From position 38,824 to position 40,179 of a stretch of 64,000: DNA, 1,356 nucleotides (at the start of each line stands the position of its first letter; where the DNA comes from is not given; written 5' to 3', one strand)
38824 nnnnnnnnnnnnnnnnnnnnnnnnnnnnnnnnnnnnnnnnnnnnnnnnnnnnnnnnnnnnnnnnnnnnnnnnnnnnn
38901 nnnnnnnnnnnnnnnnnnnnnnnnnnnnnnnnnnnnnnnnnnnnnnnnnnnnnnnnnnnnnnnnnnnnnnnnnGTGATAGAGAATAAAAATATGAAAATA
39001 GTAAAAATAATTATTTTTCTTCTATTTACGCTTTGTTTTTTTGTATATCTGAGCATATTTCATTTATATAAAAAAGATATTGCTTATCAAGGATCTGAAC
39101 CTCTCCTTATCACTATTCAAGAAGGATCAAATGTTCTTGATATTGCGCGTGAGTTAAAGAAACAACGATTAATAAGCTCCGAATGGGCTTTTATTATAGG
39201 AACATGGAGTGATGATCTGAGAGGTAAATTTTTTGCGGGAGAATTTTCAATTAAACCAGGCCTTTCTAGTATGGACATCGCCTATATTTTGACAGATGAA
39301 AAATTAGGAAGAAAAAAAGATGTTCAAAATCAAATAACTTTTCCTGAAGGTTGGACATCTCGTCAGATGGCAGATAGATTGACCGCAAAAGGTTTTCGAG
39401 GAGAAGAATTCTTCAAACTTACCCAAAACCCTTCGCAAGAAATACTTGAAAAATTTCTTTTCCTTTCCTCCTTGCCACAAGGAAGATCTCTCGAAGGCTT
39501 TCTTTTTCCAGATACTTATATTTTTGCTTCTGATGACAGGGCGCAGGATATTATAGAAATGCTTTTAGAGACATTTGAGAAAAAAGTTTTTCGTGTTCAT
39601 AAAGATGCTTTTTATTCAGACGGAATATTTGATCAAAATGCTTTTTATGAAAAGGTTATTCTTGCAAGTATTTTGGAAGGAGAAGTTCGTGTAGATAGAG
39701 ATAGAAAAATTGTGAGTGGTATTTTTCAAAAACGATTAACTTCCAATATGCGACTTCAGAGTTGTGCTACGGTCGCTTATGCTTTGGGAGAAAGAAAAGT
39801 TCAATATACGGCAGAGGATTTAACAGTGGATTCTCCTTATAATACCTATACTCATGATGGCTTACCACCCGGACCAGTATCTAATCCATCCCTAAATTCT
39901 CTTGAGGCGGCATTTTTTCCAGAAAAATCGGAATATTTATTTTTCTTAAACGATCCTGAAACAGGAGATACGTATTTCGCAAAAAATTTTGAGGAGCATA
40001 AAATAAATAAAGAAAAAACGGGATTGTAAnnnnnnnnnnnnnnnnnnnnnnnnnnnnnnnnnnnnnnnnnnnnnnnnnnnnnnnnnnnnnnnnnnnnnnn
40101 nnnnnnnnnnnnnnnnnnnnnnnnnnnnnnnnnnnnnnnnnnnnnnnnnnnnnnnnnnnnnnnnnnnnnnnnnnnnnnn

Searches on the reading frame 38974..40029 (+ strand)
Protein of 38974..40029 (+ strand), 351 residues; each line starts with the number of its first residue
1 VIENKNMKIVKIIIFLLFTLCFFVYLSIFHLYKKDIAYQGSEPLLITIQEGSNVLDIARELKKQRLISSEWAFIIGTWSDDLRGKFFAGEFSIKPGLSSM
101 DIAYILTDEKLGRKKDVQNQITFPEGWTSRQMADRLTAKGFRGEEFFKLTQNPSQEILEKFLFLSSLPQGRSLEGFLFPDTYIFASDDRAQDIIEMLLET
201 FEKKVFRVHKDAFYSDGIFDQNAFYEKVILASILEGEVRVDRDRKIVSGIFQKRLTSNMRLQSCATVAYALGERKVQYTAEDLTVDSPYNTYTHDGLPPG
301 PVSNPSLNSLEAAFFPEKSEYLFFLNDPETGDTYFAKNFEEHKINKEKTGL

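Call 67: search_protein_families(library=pfam, proteins=[window:38974-40029:+])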
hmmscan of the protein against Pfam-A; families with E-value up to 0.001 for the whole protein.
window:38974-40029:+ (351 aa): 1 family
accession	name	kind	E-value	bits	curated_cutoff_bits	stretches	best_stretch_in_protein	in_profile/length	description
PF02618.21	YceG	-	1.8e-74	251.1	32.4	1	46-348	1-275/275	YceG-like family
